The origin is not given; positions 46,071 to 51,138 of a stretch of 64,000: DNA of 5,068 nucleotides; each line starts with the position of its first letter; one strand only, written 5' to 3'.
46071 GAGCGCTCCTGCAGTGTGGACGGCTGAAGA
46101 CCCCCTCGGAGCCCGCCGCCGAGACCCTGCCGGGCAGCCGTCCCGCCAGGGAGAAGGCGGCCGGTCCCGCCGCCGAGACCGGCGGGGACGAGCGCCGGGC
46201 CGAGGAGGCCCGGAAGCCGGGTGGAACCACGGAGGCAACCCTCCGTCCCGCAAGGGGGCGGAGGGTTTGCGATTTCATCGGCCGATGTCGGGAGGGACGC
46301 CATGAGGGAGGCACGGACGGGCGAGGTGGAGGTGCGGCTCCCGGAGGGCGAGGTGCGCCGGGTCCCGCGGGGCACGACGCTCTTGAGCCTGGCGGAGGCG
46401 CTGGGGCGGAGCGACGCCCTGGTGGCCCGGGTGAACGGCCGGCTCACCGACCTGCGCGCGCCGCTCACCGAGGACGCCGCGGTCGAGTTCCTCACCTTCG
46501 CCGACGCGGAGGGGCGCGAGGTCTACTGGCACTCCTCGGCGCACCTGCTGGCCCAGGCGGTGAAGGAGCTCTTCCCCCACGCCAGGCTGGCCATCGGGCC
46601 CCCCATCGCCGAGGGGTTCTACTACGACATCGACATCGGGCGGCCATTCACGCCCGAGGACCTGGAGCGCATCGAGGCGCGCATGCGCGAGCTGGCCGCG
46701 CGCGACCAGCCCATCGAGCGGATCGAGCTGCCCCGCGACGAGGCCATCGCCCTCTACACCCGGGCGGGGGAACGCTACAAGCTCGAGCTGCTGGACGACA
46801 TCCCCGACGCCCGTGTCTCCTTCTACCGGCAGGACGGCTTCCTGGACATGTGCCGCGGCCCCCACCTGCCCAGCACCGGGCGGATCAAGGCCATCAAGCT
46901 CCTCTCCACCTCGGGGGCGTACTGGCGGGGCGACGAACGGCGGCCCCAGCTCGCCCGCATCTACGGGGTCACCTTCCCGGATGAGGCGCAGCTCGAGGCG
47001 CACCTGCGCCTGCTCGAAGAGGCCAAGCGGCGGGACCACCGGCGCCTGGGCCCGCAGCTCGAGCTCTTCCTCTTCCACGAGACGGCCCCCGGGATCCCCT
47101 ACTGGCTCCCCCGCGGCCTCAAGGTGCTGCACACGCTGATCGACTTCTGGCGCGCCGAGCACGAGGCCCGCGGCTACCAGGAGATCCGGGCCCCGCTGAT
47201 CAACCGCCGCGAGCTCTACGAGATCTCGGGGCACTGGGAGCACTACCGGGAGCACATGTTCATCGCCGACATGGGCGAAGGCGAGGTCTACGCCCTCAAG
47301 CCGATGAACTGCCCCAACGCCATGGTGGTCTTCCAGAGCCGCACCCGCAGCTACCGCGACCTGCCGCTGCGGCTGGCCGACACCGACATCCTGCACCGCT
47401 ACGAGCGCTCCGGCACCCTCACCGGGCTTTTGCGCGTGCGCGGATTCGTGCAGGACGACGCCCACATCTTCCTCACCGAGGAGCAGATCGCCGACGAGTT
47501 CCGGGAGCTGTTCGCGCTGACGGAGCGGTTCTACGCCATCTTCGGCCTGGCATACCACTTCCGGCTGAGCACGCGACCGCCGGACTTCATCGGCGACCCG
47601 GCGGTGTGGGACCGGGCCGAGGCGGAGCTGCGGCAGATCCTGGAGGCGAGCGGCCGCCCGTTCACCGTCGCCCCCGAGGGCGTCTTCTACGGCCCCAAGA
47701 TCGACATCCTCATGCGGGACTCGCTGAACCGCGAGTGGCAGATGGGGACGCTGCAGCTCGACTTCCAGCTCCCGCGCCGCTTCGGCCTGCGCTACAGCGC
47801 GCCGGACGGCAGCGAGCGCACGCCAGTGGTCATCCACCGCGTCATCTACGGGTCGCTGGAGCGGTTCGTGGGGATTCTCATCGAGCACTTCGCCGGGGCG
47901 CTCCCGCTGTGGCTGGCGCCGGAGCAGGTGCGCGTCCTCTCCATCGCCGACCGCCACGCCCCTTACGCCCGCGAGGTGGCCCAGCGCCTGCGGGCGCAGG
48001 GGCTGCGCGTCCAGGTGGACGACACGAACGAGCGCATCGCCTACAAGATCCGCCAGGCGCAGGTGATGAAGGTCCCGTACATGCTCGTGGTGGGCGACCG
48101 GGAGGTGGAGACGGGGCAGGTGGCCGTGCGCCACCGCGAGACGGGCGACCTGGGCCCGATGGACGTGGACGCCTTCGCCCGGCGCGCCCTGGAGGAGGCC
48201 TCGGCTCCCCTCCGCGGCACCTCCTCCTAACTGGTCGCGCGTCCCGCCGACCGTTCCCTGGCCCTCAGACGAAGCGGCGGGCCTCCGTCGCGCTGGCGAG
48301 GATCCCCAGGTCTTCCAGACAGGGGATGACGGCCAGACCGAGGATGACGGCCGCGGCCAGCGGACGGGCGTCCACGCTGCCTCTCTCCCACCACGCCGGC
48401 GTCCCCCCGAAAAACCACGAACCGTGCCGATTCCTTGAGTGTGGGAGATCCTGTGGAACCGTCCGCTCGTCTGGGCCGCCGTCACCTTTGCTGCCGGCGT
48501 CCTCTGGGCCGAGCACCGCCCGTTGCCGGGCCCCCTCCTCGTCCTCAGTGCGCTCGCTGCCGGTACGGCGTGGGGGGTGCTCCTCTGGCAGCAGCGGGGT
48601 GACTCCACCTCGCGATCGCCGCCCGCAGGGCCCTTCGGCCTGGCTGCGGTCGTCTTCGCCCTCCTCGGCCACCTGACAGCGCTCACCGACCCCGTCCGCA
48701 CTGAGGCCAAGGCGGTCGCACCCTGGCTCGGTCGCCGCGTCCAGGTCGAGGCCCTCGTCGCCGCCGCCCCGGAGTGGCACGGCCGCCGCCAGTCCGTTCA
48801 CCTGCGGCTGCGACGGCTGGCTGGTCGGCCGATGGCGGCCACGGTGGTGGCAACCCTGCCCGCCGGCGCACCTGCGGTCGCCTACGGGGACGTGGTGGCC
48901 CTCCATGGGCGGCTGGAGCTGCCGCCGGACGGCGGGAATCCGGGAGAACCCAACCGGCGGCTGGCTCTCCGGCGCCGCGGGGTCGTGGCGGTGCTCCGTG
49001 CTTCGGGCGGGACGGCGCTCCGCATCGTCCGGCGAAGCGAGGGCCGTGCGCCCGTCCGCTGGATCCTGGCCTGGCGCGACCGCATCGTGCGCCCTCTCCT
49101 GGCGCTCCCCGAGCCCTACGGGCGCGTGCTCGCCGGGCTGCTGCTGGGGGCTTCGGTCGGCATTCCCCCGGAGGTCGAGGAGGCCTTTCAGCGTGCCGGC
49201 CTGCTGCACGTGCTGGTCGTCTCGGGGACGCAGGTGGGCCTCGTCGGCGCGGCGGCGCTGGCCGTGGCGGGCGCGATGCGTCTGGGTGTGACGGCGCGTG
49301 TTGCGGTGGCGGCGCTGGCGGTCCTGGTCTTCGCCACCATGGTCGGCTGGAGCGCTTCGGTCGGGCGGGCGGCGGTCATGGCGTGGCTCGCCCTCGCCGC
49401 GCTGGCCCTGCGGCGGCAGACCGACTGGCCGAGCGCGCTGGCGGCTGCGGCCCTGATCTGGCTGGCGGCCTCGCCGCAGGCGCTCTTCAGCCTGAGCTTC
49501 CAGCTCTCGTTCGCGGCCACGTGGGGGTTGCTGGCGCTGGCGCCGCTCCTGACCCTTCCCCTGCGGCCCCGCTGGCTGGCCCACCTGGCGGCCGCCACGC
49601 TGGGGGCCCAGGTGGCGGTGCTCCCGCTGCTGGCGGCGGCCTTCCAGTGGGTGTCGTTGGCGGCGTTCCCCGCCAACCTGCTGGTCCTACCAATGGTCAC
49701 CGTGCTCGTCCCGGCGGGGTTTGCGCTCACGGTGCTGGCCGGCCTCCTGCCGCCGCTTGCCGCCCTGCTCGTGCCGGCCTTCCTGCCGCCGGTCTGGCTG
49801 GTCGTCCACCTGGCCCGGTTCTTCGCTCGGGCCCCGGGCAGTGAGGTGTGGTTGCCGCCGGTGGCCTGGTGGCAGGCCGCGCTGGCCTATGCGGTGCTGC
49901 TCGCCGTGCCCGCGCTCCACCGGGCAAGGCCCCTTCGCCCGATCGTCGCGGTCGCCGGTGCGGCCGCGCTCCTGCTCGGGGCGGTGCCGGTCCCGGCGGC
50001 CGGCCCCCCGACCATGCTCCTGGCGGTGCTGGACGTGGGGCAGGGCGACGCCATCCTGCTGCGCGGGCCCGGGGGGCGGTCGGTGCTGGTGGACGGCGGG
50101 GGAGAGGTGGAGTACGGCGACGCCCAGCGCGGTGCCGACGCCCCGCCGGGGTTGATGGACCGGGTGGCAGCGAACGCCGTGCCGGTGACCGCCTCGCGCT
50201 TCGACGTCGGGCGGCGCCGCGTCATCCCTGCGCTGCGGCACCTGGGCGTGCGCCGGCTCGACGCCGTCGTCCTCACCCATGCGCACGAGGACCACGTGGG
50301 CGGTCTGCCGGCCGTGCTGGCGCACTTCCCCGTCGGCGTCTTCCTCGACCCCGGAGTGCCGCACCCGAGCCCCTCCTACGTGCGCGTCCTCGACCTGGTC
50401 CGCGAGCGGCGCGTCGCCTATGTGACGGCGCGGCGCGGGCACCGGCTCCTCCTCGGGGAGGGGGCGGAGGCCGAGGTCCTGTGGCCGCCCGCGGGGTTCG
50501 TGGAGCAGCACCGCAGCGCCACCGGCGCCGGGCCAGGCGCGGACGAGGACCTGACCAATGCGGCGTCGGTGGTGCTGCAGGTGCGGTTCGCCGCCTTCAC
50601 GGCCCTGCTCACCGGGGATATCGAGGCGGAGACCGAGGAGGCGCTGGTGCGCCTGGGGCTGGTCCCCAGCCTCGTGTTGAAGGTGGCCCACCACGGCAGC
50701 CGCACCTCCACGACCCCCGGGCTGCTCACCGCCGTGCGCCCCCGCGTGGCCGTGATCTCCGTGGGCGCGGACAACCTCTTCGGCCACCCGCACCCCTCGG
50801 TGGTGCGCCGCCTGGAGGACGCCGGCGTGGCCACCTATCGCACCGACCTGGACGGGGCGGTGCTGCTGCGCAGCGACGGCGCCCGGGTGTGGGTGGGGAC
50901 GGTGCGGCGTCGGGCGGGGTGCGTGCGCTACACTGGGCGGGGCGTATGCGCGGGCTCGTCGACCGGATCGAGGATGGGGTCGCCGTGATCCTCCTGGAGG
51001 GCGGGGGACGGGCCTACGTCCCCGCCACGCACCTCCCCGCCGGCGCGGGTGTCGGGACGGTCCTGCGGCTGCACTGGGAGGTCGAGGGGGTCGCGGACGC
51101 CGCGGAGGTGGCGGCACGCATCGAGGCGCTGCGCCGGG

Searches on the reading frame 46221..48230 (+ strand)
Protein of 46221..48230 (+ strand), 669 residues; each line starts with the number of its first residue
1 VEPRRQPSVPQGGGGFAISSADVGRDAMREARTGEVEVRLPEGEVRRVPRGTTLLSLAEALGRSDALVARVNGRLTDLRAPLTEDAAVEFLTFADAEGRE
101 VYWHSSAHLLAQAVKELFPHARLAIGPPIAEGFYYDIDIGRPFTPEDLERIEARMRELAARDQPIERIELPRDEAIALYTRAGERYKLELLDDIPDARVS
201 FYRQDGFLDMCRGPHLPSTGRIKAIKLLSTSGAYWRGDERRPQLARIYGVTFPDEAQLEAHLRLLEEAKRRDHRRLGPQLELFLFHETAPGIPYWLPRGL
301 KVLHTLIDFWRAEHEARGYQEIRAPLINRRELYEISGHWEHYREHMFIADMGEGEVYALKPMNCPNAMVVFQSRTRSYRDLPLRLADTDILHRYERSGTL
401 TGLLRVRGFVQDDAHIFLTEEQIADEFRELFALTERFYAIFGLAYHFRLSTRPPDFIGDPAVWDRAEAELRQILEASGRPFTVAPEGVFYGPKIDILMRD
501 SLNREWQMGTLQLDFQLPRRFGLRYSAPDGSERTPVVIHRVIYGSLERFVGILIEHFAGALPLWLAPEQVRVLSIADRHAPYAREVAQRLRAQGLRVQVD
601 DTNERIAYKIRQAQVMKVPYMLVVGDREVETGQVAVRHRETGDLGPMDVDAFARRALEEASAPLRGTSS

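Call 91: search_protein_families(library=pfam, proteins=[window:46221-48230:+], max_evalue=0.00001)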
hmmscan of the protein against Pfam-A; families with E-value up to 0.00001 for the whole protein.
window:46221-48230:+ (669 aa): 4 families
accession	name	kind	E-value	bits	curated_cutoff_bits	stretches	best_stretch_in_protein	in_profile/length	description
PF00587.30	tRNA-synt_2b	-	1.4e-41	143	29.3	1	354-557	8-179/179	tRNA synthetase class II core domain (G, H, P, S and T)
PF03129.25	HGTP_anticodon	-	4.3e-25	88.1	21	1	569-654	1-89/94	Anticodon binding domain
PF07973.19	tRNA_SAD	-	4e-13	49.6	24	1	199-248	1-44/44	Threonyl and Alanyl tRNA synthetase second additional domain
PF02824.27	TGS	-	3.4e-07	30.6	22.2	1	37-92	2-60/60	TGS domain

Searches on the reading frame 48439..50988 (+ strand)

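Call 91: search_protein_families(library=pfam, proteins=[window:48439-50988:+], max_evalue=0.00001)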
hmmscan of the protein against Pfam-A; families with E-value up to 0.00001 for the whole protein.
window:48439-50988:+ (849 aa): 4 families
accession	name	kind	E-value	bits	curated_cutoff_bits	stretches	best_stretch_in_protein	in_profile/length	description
PF03772.21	Competence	-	1.6e-51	175.7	23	1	234-493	1-266/270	Competence protein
PF00753.33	Lactamase_B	-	3.6e-18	66.6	22.7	1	532-776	2-195/196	Metallo-beta-lactamase superfamily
PF13567.11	DUF4131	-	3.1e-17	63.2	31.6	1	28-191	2-162/165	Domain of unknown function (DUF4131)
PF12706.13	Lactamase_B_2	-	4.5e-06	26.8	27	1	596-663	20-89/200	Beta-lactamase superfamily domain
